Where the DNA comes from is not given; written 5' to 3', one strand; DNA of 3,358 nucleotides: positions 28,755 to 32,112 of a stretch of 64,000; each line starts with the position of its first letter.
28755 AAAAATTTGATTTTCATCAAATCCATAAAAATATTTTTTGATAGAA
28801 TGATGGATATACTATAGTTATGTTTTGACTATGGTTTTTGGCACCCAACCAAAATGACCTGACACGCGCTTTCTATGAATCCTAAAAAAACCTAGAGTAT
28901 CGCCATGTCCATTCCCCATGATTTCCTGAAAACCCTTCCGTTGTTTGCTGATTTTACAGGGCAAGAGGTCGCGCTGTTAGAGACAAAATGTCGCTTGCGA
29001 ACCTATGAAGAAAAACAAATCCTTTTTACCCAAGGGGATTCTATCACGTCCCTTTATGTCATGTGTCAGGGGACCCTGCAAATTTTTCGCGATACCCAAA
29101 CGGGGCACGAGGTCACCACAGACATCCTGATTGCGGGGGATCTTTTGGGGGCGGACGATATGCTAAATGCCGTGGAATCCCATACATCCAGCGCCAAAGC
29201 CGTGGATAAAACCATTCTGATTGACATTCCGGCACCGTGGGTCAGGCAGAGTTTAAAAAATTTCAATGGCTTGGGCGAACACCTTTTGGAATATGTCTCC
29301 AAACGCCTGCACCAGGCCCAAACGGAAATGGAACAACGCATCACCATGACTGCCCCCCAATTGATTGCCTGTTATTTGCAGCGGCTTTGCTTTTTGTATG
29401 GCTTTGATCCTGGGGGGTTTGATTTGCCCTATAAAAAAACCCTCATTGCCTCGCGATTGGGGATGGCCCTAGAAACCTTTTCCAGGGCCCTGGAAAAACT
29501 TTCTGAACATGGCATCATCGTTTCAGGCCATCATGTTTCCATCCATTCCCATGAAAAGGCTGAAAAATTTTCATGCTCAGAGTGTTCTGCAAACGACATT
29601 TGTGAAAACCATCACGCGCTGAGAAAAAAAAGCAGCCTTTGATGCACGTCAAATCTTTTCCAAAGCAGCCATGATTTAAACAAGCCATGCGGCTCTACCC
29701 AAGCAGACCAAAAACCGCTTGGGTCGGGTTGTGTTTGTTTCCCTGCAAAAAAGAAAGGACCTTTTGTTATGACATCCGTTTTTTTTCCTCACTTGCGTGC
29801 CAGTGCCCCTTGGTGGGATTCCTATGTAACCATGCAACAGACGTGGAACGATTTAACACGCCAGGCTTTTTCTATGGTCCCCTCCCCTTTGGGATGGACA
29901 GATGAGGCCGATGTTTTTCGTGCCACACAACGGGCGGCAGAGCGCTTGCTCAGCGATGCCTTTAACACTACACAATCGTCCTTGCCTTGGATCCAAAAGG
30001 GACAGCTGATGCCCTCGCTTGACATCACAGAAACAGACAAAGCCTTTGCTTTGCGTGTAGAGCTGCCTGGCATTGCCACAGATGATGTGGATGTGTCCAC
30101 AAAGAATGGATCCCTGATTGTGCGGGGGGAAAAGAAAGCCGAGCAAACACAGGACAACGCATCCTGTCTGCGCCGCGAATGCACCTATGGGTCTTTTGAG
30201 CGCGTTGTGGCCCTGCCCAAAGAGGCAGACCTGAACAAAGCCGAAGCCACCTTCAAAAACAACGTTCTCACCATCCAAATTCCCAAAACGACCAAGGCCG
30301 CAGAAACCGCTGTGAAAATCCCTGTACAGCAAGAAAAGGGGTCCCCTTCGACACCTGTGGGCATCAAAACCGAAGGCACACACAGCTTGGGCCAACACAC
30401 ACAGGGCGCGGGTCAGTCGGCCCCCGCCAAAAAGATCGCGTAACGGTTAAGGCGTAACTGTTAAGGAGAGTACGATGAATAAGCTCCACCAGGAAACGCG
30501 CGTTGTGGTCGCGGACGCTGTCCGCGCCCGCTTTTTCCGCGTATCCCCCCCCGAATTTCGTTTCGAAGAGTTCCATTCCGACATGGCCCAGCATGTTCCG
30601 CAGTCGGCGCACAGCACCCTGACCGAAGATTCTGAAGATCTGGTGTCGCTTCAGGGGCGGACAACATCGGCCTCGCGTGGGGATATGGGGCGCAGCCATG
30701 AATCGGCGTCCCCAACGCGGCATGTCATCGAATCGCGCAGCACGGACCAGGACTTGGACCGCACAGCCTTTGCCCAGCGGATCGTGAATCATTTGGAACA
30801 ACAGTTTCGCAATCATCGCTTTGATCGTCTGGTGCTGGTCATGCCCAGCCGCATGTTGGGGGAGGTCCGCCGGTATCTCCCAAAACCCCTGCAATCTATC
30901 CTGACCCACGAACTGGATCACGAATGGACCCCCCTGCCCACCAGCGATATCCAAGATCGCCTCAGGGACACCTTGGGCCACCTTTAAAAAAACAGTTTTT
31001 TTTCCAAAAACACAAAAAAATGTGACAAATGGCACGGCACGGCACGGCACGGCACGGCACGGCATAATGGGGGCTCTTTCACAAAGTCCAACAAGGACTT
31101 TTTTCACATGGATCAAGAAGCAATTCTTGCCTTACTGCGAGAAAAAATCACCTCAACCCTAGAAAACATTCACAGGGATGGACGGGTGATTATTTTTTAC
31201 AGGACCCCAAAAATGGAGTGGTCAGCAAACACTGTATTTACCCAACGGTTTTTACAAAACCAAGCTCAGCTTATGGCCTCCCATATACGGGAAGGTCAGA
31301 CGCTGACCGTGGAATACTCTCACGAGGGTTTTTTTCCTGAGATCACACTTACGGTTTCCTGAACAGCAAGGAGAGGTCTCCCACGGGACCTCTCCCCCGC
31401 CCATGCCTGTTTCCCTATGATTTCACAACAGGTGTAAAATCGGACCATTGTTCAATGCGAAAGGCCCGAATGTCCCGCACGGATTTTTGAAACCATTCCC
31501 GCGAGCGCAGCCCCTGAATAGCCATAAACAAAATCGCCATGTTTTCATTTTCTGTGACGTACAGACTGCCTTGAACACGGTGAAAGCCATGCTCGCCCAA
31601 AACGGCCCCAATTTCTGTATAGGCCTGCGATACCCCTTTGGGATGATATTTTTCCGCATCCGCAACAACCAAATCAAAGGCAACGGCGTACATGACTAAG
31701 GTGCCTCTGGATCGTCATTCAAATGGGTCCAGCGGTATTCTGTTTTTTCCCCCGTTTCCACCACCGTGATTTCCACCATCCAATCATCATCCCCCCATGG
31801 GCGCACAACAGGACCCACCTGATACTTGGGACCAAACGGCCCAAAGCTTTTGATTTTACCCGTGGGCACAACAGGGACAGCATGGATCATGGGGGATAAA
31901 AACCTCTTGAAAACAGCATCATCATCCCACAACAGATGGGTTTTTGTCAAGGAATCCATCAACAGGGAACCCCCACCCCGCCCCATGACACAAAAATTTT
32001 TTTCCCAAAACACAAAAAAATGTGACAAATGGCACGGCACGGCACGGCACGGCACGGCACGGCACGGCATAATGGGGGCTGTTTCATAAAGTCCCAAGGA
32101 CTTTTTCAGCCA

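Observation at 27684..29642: The cassette contains a CRP-like half-site TGTGA, and the island encodes an atypical Crp/Fnr regulator with a C-terminal Cys cluster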

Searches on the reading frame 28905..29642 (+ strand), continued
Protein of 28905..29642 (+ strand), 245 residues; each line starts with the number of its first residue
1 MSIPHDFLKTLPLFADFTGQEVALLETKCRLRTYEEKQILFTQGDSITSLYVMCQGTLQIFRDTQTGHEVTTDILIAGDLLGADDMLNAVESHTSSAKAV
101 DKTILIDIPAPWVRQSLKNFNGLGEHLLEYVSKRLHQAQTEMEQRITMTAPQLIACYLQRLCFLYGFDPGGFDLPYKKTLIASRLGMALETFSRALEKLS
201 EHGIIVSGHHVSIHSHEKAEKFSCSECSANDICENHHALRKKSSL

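Call 88: find_encoding_contigs(protein=P0070, flank=4000, max_places=1)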
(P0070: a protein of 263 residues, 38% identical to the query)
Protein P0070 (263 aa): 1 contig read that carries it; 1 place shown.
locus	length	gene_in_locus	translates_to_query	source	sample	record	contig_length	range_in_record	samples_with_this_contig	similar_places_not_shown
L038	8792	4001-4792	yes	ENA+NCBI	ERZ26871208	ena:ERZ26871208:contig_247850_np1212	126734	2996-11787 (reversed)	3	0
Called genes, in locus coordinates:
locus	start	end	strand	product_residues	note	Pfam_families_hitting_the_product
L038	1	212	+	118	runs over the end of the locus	PF01161:PBP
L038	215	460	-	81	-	-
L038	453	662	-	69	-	-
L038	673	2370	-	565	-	PF12551:PHBC_N, PF07167:PhaC_N, PF00561:Abhydrolase_1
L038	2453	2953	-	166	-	-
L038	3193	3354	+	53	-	-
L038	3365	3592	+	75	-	PF00571:CBS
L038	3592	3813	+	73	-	PF00571:CBS (weak)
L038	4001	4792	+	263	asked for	PF00027:cNMP_binding, PF13545:HTH_Crp_2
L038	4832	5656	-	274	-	PF00106:adh_short, PF01370:Epimerase (weak), PF08659:KR, PF13460:NAD_binding_10 (weak), PF13561:adh_short_C2, PF23441:SDR (weak)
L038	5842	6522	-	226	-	PF00196:GerE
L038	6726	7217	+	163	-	PF00072:Response_reg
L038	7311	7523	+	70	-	-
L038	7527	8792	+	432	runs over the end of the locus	PF00989:PAS, PF13188:PAS_8 (weak), PF08448:PAS_4 (weak), PF13426:PAS_9, PF24820:Diguanyl_cycl_sensor, PF08447:PAS_3 (weak), PF00512:HisKA, PF02518:HATPase_c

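Call 89: find_encoding_contigs(protein=P0047, flank=4000, max_places=1)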
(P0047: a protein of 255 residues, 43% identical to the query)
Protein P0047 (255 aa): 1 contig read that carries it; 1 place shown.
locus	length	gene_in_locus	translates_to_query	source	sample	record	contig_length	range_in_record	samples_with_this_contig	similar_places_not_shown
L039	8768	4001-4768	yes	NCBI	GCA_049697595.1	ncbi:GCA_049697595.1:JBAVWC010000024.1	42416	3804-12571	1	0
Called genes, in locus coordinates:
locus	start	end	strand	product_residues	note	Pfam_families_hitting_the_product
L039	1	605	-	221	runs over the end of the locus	PF00119:ATP-synt_A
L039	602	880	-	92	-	PF09527:ATPase_gene1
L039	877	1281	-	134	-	PF02823:ATP-synt_DE_N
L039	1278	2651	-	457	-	PF02874:ATP-synt_ab_N, PF00006:ATP-synt_ab, PF22919:ATP-synt_VA_C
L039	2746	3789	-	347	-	PF08240:ADH_N, PF16912:Glu_dehyd_C, PF00107:ADH_zinc_N, PF13602:ADH_zinc_N_2 (faint)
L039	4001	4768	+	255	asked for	PF00027:cNMP_binding, PF13545:HTH_Crp_2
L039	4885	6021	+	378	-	PF12704:MacB_PCD, PF02687:FtsX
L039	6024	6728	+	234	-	PF02463:SMC_N (weak), PF00005:ABC_tran, PF13304:AAA_21 (faint)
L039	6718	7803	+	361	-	PF25919:BSH_CusB (faint), PF25917:BSH_RND, PF25935:BSH_LcnD (faint), PF25973:BSH_CzcB, PF25984:BSH_YknX (faint)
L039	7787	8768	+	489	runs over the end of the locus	PF02321:OEP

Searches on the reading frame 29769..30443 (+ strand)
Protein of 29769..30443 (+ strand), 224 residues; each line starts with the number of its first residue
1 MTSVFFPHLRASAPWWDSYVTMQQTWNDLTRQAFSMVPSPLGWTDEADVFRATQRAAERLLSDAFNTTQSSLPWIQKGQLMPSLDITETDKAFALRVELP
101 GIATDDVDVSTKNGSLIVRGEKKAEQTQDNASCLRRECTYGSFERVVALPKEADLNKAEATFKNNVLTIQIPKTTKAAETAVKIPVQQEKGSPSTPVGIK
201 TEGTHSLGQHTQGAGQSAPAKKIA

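Call 14: search_protein_families(library=pfam, proteins=[window:29769-30443:+], max_evalue=0.01)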
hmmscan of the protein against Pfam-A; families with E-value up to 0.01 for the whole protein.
window:29769-30443:+ (224 aa): 2 families
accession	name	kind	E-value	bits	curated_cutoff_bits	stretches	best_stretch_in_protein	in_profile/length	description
PF00011.27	HSP20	-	4.2e-21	75.4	20.8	1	85-187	1-102/102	Hsp20/alpha crystallin family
PF17886.7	ArsA_HSP20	-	5.7e-07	29.5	22.5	1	91-170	2-62/63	HSP20-like domain found in ArsA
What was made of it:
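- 29769..30443 (+): Hsp20/alpha-crystallin gene. call 14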

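Call 15: search_protein_families(library=ncbifam, proteins=[window:29769-30443:+], max_evalue=0.01)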
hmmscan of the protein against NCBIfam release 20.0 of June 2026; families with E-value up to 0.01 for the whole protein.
window:29769-30443:+ (224 aa): 5 families
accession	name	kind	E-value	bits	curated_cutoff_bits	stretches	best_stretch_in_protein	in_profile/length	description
NF042420.1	Hsp18_Clos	equivalog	1.2e-17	64.3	195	1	75-186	36-146/147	heat shock protein Hsp18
NF041799.1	Hsp14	equivalog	1.9e-15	56.9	100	1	79-182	16-115/118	archaeal heat shock protein Hsp14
NF041800.1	Hsp20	equivalog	1.8e-14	53.7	140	1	76-184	68-161/162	archaeal heat shock protein Hsp20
NF008618.0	PRK11597.1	equivalog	0.00025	21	207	1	69-188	20-136/142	small heat shock chaperone IbpB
NF008013.0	PRK10743.1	equivalog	0.0019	18.3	212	1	91-184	45-134/137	small heat shock chaperone IbpA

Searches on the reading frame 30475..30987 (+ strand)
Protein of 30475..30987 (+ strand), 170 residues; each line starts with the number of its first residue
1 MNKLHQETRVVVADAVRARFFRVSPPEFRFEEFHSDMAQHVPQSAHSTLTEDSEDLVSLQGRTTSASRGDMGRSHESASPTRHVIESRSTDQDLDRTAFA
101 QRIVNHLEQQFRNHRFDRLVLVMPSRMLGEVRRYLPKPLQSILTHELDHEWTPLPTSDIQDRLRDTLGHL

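Call 14: search_protein_families(library=pfam, proteins=[window:30475-30987:+], max_evalue=0.01)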
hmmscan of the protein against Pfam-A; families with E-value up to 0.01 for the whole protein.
window:30475-30987:+ (170 aa): 3 families
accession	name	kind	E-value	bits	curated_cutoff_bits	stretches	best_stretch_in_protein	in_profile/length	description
PF10116.14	Host_attach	-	2.6e-24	86.8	26.7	1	10-163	2-138/138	Protein required for attachment to host cells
PF18856.6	baeRF_family12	-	9.8e-21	75.2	27.7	1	8-163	2-138/138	Bacterial archaeo-eukaryotic release factor family 12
PF18854.6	baeRF_family10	-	1.5e-08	35.4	27.1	1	5-157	13-132/143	Bacterial archaeo-eukaryotic release factor family 10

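Call 15: search_protein_families(library=ncbifam, proteins=[window:30475-30987:+], max_evalue=0.01)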
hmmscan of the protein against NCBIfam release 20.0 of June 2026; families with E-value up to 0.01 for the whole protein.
window:30475-30987:+ (170 aa): 0 families

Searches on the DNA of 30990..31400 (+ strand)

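Call 70: search_dna_similar(query=window:30990-31400:+, collection=plasmids, mode=distant, max_rows=5)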
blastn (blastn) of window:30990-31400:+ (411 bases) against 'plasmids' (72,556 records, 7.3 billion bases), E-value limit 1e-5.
No match.

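Call 71: search_dna_similar(query=window:30990-31400:+, collection=phages, mode=distant, max_rows=5)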
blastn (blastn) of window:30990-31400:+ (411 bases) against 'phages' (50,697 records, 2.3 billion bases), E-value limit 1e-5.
No match.

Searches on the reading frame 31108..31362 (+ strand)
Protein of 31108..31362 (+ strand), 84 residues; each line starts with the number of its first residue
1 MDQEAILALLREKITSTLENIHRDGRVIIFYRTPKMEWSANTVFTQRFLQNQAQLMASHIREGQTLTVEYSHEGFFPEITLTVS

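Call 14: search_protein_families(library=pfam, proteins=[window:31108-31362:+], max_evalue=0.01)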
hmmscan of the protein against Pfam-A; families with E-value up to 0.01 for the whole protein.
window:31108-31362:+ (84 aa): 0 families

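Call 15: search_protein_families(library=ncbifam, proteins=[window:31108-31362:+], max_evalue=0.01)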
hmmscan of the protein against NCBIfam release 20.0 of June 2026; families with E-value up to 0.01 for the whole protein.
window:31108-31362:+ (84 aa): 1 family
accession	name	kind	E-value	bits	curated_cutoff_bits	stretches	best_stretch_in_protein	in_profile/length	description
NF006110.0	PRK08261.1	equivalog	0.00038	19.4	410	1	5-69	100-164/454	3-oxoacyl-ACP reductase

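Call 42: find_homologous_proteins(query=window:31108-31362:+, max_evalue=0.001)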
Query window:31108-31362:+ (84 aa): 8 proteins with E <= 0.001 among 9 candidates.
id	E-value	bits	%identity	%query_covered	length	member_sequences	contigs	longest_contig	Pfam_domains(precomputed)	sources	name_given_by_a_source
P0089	4.9e-48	177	100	100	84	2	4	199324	-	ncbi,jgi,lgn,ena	jgi:hypothetical protein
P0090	1.6e-38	147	85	100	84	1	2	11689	-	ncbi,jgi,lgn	jgi:hypothetical protein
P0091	8.3e-38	145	83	100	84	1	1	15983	-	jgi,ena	jgi:hypothetical protein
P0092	1.8e-32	128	79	100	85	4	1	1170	-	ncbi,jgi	jgi:hypothetical protein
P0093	5.2e-31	123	70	100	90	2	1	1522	-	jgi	jgi:hypothetical protein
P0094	8.6e-29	116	70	100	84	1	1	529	-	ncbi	-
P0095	9.5e-27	110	70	100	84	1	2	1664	-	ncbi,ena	-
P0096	1.9e-24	102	64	100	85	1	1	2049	-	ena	-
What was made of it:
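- Tried and rejected: The ORF84 family has only 8 clusters, all in this lineage (call 42).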

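Call 43: find_encoding_contigs(protein=P0089, flank=6000, max_places=6)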
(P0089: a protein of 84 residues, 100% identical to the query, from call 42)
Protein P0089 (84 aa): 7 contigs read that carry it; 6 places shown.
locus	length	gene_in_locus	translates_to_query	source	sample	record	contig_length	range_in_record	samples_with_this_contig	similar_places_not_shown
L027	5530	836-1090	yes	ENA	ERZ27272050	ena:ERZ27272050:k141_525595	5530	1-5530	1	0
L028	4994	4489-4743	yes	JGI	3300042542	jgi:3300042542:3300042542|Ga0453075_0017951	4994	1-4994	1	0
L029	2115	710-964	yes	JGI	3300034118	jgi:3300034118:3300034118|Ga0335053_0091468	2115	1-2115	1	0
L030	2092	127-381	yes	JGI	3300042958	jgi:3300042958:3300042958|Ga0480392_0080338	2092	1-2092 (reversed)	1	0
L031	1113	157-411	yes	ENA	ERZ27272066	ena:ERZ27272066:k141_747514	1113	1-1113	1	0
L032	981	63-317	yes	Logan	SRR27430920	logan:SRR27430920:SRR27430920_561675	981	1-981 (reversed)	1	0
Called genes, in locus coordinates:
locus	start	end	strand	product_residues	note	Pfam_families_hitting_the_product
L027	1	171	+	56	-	?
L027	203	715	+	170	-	PF18854:baeRF_family10, PF10116:Host_attach, PF18856:baeRF_family12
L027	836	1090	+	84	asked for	-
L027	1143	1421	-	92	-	-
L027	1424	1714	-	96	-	PF17375:DUF5397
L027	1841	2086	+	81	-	-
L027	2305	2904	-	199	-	PF01386:Ribosomal_L25p, PF14693:Ribosomal_TL5_C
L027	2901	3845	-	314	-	PF13793:Pribosyltran_N, PF00156:Pribosyltran, PF14572:Pribosyl_synth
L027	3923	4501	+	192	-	PF01195:Pept_tRNA_hydro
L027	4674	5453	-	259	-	PF00563:EAL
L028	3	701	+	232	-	?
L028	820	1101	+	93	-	-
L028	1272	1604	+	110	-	-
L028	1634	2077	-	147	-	PF00571:CBS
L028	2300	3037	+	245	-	PF00027:cNMP_binding, PF13545:HTH_Crp_2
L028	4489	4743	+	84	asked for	-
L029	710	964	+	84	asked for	-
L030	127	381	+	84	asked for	-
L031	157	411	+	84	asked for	-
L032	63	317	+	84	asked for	-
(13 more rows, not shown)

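Call 62: search_protein_families(library=pfam, proteins=[window:31108-31359:+], max_evalue=1)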
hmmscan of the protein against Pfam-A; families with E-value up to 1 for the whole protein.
seq(84 aa): 2 families
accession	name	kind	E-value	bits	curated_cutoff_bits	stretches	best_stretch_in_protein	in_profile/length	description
PF14577.11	SEO_C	-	0.034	14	26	1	4-55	11-62/232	Sieve element occlusion C-terminus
PF05632.16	DUF792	-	0.056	13.8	25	1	24-72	91-138/184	Borrelia burgdorferi protein of unknown function (DUF792)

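Call 73: predict_structure(alignment_id=A3)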
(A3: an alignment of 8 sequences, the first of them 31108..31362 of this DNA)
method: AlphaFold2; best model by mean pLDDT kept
length: 84 residues; sequences in the alignment: 8
mean_pLDDT: 72.7   pTM: 0.59
mean pLDDT of the five models: 72.7, 71.4, 68.5, 66.6, 64.1
residues with pLDDT >= 90: 0; 70-90: 52; 50-70: 32; < 50: 0
segments of 3 or more residues with pLDDT < 50: none
pLDDT, mean of each block of 10 residues (from residue 1): 82 72 58 61 69 82 82 74 80
secondary structure, 60 per line:
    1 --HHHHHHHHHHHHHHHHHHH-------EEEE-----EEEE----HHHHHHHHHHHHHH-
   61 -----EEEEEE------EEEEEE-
elements in order: H3-21 E29-32 E38-41 H46-59 E66-71 E78-83

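Call 77: fold_search(model_id=the predicted structure, library=pdb)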
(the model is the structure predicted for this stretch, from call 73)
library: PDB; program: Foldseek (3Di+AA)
matches with E <= 10: 511; with E <= 0.001: 0
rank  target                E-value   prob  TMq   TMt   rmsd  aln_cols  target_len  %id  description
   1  4j2w_B                9.8e-02  0.10  0.21  0.06  19.6        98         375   11  Crystal Structure of kynurenine 3-monooxygenase (KMO-396Prot-Se) (released 2013-04-10)
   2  8xon_O                1.2e-01  0.18  0.27  0.06  14.0       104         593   18  Cryo-EM structure of the ClpC1:ClpP1P2 degradation complex in Streptomyces hawaiiensis (released 2024-03-27)
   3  1kh0_A                1.8e-01  0.60  0.38  0.45   5.2        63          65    8  Accurate Computer Base Design of a New Backbone Conformation in the Second Turn of Protein L (released 2002-01-23)
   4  6ml1_C                2.3e-01  0.35  0.33  0.32   6.5        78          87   14  Structure of the USP15 deubiquitinase domain in complex with an affinity-matured inhibitory Ubv (released 2019-01-23)
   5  6oar_B                2.4e-01  0.41  0.34  0.36   5.6        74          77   15  Structure of the Kupe virus OTU bound to the C-terminal domain of sheep ISG15 (released 2020-01-08)
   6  2ptl_MODEL_1_A        2.4e-01  0.16  0.27  0.28   6.0        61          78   11  THREE-DIMENSIONAL SOLUTION STRUCTURE OF AN IMMUNOGLOBULIN LIGHT CHAIN-BINDING DOMAIN OF PROTEIN L. COMPARISON  (released 1994-10-15)
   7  8xoo_O                2.9e-01  0.12  0.27  0.07  14.0       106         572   17  Cryo-EM structure of the ClpC1:ClpP1P2 degradation complex in Streptomyces hawaiiensis (released 2024-03-27)
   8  5wak_B                3.6e-01  0.25  0.32  0.17   7.9        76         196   12  Crystal Structure of a Suz12-Rbbp4 Binary Complex (released 2018-03-14)
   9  4y5o_B                3.6e-01  0.23  0.36  0.31  10.1        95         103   14  CCM2 HHD in complex with MEKK3 NPB1 (released 2015-07-01)
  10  5tl6_C                3.8e-01  0.33  0.34  0.36   5.5        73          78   15  Crystal structure of SARS-CoV papain-like protease in complex with the C-terminal domain of human ISG15 (released 2017-05-03)
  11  7oq4_B                4.1e-01  0.18  0.32  0.04  10.3        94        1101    7  Cryo-EM structure of the ATV RNAP Inhibitory Protein (RIP) bound to the DNA-binding channel of the host's RNA polymera (released 2021-08-25)
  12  8svh_B                4.6e-01  0.30  0.35  0.37   5.7        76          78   16  Ubiquitin variant i53 mutant L67R bound to 53BP1 Tudor Domain (released 2024-03-27)
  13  6oat_D                4.9e-01  0.35  0.38  0.24   5.1        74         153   12  Structure of the Ganjam virus OTU bound to sheep ISG15 (released 2020-01-08)
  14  4xz7_B                4.9e-01  0.28  0.42  0.13   4.9        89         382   12  Crystal structure of a TGase (released 2015-06-24)
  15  4gsw_A                5.3e-01  0.38  0.39  0.42   5.2        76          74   10  Crystal structure of ubiquitin from Entamoeba histolytica to 2.15 Angstrom (released 2012-12-12)
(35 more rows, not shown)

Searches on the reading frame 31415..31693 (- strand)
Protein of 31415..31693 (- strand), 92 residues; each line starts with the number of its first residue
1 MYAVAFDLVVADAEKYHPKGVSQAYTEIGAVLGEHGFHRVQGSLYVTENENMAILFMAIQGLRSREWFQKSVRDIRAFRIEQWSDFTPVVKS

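Call 14: search_protein_families(library=pfam, proteins=[window:31415-31693:-], max_evalue=0.01)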
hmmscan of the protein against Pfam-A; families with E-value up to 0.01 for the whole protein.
window:31415-31693:- (92 aa): 1 family
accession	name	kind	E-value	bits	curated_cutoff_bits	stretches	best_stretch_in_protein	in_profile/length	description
PF09827.14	CRISPR_Cas2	-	0.00014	22.4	23.8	1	1-84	2-70/74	CRISPR associated protein Cas2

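Call 15: search_protein_families(library=ncbifam, proteins=[window:31415-31693:-], max_evalue=0.01)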
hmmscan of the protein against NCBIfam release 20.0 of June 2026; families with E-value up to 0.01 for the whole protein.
window:31415-31693:- (92 aa): 1 family
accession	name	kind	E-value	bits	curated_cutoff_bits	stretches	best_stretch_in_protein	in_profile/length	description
NF041506.1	VapD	equivalog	2.4e-08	34.3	100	1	2-85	2-86/91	VapD family protein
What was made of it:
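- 31415..31962 (-): VapD-like gene (31415-31693) and DUF5397 gene (31696-31962). This is a passenger pair in the island. calls 14, 15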

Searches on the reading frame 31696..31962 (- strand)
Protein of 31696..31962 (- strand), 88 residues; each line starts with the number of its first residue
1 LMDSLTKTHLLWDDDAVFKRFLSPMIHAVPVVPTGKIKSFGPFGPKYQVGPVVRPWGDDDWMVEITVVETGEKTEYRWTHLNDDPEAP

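Call 14: search_protein_families(library=pfam, proteins=[window:31696-31962:-], max_evalue=0.01)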
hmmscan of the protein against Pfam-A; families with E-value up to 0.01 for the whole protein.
window:31696-31962:- (88 aa): 1 family
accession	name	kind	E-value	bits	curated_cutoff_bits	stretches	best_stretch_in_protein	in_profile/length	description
PF17375.8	DUF5397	-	4.3e-31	106.9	26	1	27-87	3-63/64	Family of unknown function (DUF5397)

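Call 15: search_protein_families(library=ncbifam, proteins=[window:31696-31962:-], max_evalue=0.01)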
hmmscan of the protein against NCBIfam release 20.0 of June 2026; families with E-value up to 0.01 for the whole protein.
window:31696-31962:- (88 aa): 0 families
